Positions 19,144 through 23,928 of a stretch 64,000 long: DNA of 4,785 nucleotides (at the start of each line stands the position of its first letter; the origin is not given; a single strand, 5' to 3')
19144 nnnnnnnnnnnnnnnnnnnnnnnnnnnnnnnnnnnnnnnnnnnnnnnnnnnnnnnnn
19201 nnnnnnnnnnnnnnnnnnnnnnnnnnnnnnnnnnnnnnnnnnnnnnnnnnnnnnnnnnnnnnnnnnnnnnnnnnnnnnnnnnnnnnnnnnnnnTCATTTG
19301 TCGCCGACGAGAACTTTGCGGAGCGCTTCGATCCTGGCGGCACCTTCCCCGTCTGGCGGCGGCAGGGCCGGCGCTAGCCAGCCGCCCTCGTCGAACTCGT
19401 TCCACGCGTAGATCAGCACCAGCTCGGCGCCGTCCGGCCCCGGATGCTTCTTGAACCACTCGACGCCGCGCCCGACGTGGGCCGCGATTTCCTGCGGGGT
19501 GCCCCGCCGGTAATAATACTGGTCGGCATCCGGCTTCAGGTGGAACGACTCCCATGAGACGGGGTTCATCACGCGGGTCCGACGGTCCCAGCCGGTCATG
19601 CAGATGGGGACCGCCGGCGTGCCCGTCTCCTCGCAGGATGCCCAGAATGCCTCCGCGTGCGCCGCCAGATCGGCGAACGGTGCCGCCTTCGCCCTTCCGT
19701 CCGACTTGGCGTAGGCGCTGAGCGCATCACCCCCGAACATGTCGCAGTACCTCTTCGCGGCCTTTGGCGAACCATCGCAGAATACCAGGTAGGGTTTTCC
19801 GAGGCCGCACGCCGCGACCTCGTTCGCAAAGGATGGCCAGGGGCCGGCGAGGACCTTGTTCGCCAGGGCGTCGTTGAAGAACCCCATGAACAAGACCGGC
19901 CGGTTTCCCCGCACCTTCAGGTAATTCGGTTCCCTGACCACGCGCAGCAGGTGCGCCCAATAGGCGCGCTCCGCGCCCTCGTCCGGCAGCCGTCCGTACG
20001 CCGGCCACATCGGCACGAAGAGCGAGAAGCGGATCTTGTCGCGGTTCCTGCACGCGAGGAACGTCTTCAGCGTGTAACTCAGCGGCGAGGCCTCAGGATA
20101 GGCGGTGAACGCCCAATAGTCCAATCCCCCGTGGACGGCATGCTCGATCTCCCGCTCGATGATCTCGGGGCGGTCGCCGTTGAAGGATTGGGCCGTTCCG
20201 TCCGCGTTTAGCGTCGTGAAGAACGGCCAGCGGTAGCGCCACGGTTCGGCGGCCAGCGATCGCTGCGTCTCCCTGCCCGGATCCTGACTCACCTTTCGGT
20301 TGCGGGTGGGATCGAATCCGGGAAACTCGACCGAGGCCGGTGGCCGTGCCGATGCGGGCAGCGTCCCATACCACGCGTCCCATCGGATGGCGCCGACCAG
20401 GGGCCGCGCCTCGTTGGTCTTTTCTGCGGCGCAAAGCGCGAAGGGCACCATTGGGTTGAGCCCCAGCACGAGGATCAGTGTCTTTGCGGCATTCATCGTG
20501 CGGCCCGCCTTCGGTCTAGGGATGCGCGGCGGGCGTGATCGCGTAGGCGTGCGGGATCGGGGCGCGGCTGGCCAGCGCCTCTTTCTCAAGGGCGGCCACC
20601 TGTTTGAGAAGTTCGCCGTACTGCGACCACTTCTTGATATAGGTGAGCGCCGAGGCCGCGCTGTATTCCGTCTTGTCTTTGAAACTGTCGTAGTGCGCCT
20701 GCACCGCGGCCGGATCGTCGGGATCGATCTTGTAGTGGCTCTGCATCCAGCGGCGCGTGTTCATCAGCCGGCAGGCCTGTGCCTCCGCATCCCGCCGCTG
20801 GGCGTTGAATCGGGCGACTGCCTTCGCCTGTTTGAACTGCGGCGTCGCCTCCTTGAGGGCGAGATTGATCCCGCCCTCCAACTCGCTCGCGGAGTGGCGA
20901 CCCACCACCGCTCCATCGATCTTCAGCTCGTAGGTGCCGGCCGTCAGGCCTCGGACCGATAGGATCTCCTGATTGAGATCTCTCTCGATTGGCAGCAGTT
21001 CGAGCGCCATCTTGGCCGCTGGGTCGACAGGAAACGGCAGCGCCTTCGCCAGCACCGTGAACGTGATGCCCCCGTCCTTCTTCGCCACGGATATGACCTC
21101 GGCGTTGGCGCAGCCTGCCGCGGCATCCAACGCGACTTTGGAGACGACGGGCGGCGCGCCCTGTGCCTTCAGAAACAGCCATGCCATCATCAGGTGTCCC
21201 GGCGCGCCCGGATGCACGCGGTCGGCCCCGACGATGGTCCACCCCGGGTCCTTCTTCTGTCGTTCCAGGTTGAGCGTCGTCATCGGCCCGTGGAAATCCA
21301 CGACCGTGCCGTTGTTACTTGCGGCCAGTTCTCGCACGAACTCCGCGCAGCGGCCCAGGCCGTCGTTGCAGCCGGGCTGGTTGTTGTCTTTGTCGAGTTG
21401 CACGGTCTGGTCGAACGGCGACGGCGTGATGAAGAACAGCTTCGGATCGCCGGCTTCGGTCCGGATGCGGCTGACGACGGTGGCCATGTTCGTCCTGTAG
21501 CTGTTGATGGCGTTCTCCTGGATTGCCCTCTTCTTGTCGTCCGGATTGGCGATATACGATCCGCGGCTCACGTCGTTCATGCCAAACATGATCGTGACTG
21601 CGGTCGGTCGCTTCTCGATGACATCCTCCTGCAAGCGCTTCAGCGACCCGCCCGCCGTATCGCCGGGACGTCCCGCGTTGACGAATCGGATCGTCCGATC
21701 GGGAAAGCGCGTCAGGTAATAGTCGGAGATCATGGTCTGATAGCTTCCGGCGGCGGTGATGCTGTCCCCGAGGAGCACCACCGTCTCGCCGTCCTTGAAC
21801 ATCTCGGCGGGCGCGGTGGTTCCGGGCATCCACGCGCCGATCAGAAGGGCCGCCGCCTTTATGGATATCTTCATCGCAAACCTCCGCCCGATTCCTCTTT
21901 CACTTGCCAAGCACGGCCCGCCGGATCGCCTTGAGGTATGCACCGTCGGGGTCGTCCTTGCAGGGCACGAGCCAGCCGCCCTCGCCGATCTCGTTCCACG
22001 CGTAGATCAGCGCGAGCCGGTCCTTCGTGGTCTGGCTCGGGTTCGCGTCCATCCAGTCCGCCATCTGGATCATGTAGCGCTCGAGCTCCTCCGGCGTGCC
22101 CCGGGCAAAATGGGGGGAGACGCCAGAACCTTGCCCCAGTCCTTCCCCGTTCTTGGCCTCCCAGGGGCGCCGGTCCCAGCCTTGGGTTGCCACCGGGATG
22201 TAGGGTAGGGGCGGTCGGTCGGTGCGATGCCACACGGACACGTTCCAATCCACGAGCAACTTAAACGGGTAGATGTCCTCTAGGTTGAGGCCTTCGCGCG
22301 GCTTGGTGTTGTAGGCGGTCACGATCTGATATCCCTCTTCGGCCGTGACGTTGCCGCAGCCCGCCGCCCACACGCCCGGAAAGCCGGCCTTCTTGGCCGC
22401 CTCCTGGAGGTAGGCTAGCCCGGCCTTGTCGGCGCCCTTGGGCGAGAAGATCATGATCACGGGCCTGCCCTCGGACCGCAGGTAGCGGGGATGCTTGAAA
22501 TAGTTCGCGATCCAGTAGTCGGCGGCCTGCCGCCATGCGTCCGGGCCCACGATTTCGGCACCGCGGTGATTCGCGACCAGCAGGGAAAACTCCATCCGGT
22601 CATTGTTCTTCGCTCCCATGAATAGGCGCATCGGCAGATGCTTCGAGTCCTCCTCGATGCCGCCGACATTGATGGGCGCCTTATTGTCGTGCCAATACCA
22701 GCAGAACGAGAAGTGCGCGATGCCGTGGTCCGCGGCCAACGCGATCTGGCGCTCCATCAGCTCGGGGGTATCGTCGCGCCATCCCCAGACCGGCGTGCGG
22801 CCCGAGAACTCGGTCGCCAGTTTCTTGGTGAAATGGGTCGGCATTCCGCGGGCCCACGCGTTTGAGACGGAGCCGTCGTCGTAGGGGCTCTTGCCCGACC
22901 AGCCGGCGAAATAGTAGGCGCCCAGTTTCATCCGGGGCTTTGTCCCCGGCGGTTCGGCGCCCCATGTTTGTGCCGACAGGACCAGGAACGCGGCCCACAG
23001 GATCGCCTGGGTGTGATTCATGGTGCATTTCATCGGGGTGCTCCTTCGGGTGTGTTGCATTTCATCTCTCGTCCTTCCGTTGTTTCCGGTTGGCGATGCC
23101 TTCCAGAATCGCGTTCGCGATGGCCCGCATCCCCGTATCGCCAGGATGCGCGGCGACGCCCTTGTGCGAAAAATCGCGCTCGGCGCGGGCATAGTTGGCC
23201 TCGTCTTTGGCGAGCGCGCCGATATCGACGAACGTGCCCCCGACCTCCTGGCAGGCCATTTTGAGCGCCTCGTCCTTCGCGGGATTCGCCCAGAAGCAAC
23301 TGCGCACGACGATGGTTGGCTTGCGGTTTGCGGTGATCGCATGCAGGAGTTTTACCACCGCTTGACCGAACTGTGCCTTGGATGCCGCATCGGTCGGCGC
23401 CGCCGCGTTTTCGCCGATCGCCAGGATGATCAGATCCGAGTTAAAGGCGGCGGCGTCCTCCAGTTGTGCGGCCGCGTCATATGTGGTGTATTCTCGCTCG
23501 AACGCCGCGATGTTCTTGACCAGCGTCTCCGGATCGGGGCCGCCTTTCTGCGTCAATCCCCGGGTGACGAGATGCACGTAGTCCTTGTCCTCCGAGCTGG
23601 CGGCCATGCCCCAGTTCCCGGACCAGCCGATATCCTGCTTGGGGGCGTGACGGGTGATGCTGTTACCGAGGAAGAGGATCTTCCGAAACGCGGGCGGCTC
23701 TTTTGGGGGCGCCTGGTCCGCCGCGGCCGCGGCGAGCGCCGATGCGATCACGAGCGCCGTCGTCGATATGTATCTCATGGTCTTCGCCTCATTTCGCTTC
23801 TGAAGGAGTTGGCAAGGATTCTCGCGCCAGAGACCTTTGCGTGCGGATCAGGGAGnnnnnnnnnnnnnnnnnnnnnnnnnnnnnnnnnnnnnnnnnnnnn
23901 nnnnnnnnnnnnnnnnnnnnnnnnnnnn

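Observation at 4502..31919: A 27-kb, 15-gene co-directional glycan-degradation operon lacking SusC/SusD, with MFS uptake and an aldonate/uronate funnel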

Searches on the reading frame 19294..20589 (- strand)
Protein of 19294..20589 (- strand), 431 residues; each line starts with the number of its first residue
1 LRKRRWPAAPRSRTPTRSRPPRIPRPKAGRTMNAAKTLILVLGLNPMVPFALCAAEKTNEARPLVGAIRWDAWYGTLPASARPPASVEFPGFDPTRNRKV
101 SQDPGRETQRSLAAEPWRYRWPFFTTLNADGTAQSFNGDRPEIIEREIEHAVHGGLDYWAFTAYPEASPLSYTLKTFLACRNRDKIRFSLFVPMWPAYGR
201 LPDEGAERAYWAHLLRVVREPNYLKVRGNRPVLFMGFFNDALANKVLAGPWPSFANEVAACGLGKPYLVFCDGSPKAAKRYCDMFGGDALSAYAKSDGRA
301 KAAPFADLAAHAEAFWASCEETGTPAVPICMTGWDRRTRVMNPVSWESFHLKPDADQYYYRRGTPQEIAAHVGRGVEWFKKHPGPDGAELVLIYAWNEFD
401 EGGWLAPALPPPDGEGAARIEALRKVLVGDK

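Call 4: search_protein_families(library=pfam, proteins=[window:19294-20589:-], max_evalue=0.01)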
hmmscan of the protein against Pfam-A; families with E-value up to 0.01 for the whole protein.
window:19294-20589:- (431 aa): 1 family
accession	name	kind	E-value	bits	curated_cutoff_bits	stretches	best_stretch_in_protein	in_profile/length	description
PF14307.12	Glyco_tran_WbsX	-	0.0029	17.5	25.1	0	357-408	290-339/350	Glycosyltransferase WbsX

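Call 6: search_protein_families(library=ncbifam, proteins=[window:19294-20589:-], max_evalue=0.01)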
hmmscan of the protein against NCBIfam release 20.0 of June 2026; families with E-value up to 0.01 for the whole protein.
window:19294-20589:- (431 aa): 0 families

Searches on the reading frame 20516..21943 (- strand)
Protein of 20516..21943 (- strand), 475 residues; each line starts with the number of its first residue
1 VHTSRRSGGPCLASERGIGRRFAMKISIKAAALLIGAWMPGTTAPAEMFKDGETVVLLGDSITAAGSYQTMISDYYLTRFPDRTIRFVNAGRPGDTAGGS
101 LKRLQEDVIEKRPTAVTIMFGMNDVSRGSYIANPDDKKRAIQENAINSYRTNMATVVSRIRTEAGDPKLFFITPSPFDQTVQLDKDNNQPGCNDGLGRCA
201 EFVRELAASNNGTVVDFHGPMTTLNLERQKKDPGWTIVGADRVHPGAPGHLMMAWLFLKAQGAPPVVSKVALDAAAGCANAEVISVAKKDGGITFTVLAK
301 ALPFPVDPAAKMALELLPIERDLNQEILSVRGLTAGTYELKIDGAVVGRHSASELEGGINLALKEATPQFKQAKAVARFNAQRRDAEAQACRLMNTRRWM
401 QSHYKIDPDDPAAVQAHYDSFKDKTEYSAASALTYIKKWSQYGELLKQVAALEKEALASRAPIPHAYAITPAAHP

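Call 4: search_protein_families(library=pfam, proteins=[window:20516-21943:-], max_evalue=0.01)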
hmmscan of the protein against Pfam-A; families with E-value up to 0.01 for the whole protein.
window:20516-21943:- (475 aa): 3 families
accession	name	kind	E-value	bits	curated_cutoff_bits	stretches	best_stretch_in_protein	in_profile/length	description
PF13472.12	Lipase_GDSL_2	-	1.4e-20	75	32.9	1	58-250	2-176/178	GDSL-like Lipase/Acylhydrolase family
PF00657.28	Lipase_GDSL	-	2.8e-18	67.2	23.6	1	55-254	1-205/208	GDSL-like Lipase/Acylhydrolase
PF25182.1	NonGDSL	-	0.0018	18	80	1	63-143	45-122/220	Non-GDSL lipase-like family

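Call 6: search_protein_families(library=ncbifam, proteins=[window:20516-21943:-], max_evalue=0.01)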
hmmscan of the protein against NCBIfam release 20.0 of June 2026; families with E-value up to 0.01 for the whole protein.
window:20516-21943:- (475 aa): 1 family
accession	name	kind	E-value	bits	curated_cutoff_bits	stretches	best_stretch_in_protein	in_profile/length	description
NF007819.1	PRK10528.1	equivalog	6.4e-05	22.8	270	1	53-141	29-121/210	multifunctional acyl-CoA thioesterase I/protease I/lysophospholipase L1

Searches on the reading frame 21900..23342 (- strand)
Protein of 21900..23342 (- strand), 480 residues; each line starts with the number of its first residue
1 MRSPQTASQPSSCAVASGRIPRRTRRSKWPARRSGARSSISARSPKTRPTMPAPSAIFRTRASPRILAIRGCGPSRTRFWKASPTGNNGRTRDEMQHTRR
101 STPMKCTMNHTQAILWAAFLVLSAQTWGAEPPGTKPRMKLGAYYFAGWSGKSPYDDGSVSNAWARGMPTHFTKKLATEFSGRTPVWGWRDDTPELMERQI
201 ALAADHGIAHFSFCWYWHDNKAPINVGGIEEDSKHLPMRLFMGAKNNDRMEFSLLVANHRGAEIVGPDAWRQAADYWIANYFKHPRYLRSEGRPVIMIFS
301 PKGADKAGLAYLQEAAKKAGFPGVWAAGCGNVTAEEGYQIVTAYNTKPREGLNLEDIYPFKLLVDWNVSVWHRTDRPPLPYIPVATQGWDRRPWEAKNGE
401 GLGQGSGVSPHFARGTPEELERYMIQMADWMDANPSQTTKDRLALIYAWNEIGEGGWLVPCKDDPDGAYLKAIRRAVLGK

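Call 5: search_protein_families(library=pfam, proteins=[window:21900-23342:-], max_evalue=0.01)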
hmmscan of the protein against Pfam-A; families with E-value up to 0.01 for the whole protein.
window:21900-23342:- (480 aa): 1 family
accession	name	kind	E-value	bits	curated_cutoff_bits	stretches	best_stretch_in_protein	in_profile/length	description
PF14307.12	Glyco_tran_WbsX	-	9.9e-17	61.9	25.1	1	192-473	55-350/350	Glycosyltransferase WbsX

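Call 7: search_protein_families(library=ncbifam, proteins=[window:21900-23342:-], max_evalue=0.01)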
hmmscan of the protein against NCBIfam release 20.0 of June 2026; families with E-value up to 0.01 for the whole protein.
window:21900-23342:- (480 aa): 0 families

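Call 17: search_solved_structures(query=window:21900-23060:-, max_evalue=1)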
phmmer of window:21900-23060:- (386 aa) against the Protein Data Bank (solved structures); distinct sequences matched with E-value up to 1: 1.
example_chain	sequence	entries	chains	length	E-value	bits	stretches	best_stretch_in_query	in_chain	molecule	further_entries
6kzr_A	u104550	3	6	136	0.14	14.7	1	54-106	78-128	C-type lectin domain family 4, member b1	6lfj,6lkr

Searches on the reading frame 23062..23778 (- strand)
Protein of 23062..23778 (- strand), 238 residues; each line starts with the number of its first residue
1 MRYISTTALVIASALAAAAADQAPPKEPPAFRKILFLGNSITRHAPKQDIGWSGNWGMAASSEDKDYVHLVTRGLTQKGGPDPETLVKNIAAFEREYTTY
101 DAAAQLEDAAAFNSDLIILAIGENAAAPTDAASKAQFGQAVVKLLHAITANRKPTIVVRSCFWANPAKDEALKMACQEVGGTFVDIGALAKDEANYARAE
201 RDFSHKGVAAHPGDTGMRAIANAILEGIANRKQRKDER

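Call 5: search_protein_families(library=pfam, proteins=[window:23062-23778:-], max_evalue=0.01)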
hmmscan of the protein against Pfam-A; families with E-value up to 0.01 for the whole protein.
window:23062-23778:- (238 aa): 2 families
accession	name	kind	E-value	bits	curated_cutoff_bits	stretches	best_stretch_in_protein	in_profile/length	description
PF13472.12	Lipase_GDSL_2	-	9.6e-10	39.7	32.9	1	36-219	1-178/178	GDSL-like Lipase/Acylhydrolase family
PF01915.27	Glyco_hydro_3_C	-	0.0018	18.7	31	1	32-158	18-117/200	Glycosyl hydrolase family 3 C-terminal domain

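Call 7: search_protein_families(library=ncbifam, proteins=[window:23062-23778:-], max_evalue=0.01)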
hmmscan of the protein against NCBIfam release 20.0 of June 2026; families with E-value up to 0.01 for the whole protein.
window:23062-23778:- (238 aa): 2 families
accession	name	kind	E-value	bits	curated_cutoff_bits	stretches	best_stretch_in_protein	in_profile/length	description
NF042969.1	AcxyGlmanDactase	equivalog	0.0035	16.3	500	1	22-172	109-268/323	bifunctional acetylxylan esterase/glucomannan deacetylase AxeC2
NF042968.1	AcxylEst_AxeA1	equivalog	0.0075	14.6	700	0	100-159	330-390/459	acetylxylan esterase AxeA1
